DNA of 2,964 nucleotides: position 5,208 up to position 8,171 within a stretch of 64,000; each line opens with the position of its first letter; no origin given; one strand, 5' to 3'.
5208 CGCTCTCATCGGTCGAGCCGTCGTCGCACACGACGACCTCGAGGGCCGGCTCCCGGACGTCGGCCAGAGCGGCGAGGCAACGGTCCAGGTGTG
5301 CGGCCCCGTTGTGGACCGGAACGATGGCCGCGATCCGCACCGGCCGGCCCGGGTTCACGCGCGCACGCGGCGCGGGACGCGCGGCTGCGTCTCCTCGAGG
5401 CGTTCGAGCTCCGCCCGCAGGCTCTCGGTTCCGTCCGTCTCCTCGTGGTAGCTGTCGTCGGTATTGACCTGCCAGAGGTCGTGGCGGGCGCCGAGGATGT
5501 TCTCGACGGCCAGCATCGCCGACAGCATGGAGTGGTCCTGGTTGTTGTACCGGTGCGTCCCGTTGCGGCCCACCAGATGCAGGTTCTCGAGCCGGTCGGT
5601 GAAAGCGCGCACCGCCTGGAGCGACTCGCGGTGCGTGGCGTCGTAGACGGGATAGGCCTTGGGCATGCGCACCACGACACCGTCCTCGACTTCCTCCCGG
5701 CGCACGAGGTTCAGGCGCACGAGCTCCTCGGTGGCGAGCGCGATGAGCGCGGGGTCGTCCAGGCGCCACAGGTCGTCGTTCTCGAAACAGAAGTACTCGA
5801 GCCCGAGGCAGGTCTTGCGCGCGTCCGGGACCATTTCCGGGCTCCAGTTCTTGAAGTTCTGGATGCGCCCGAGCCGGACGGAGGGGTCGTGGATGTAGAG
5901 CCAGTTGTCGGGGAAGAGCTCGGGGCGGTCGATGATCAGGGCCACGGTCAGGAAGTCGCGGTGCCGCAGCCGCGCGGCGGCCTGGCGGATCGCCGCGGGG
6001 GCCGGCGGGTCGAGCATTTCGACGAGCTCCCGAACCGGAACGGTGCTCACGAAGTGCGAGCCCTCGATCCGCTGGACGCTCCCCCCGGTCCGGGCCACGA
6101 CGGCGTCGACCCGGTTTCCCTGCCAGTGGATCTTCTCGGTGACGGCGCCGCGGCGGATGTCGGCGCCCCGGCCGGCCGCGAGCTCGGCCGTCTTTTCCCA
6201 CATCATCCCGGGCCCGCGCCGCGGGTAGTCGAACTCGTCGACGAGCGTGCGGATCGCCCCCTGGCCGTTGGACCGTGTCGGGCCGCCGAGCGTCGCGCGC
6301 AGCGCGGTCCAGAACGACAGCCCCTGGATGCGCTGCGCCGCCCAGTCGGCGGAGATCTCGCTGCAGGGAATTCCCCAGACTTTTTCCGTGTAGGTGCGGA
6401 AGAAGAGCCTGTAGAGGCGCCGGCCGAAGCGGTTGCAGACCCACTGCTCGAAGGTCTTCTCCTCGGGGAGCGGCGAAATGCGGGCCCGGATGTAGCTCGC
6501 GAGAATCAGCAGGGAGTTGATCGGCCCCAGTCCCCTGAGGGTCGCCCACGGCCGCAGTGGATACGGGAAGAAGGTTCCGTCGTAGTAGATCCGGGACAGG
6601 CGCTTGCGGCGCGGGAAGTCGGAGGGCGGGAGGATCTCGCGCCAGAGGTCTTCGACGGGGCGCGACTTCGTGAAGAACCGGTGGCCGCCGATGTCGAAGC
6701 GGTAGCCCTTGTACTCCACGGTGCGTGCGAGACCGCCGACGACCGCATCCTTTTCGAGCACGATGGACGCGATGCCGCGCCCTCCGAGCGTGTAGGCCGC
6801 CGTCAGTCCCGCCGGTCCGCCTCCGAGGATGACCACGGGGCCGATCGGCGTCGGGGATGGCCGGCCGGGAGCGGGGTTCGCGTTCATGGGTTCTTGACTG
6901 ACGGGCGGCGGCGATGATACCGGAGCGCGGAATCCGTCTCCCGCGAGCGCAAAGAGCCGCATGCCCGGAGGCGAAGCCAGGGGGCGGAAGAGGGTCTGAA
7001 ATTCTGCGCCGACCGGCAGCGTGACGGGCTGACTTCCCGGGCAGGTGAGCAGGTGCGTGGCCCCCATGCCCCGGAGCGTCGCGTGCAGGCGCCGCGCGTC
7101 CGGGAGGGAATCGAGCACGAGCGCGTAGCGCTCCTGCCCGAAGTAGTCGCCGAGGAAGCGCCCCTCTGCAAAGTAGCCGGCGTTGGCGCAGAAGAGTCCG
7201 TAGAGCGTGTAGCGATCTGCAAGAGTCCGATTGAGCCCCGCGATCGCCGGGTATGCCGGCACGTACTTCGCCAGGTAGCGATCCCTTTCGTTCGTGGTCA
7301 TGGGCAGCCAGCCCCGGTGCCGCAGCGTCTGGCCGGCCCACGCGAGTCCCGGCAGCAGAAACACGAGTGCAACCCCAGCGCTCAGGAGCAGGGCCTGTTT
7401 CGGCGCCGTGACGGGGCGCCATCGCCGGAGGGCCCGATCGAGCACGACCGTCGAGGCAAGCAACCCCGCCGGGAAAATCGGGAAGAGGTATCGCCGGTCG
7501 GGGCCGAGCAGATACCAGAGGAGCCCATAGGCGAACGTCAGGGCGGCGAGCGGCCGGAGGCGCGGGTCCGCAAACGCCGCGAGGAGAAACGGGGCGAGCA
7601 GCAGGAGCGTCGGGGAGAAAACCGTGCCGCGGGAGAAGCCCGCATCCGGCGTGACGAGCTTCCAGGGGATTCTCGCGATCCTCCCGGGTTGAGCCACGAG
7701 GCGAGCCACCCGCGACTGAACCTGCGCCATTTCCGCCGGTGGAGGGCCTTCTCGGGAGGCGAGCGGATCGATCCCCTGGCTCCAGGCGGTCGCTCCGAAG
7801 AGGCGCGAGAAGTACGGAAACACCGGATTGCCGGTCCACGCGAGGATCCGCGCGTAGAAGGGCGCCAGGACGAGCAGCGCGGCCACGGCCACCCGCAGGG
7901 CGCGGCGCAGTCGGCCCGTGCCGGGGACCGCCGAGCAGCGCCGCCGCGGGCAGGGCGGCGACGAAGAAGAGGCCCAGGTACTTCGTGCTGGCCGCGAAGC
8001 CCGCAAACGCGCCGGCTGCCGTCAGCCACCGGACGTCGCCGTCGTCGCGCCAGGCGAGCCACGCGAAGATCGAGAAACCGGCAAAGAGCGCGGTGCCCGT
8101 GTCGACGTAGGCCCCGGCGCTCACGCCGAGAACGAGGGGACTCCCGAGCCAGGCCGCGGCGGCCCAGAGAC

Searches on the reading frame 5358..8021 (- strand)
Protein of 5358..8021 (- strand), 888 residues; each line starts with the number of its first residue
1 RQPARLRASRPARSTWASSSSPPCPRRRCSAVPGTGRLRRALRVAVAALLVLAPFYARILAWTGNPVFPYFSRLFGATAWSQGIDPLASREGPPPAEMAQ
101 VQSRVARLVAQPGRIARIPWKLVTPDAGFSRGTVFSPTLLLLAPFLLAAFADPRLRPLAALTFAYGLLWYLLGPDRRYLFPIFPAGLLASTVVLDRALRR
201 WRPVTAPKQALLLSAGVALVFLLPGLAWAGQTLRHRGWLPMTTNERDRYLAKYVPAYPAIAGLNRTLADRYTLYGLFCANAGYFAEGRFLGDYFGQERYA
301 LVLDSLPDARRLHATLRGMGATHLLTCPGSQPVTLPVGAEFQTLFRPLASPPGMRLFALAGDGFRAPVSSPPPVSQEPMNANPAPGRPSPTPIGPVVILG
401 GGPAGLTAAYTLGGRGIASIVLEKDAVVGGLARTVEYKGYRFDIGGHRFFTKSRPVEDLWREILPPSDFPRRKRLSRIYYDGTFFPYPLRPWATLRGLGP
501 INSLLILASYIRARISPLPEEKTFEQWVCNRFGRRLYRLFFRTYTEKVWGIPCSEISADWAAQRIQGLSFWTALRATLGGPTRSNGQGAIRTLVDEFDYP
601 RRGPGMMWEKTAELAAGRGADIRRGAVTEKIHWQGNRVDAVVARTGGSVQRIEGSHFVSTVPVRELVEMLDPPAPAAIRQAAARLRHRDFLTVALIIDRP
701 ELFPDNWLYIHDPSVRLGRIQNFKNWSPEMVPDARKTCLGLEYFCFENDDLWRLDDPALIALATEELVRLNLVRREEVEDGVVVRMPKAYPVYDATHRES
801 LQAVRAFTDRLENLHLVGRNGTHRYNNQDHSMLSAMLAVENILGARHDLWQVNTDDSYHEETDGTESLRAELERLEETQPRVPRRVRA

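Call 31: search_protein_families(library=pfam, max_evalue=0.00001, proteins=[window:5358-8021:-])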
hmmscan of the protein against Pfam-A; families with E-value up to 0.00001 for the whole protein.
seq(888 aa): 2 families
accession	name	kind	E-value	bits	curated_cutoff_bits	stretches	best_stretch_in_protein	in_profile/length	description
PF01593.30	Amino_oxidase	-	4.7e-21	76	19.8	1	404-818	2-417/443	Flavin containing amine oxidoreductase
PF13450.12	NAD_binding_8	-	2.2e-14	53.9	21.9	1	398-462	1-67/68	NAD(P)-binding Rossmann-like domain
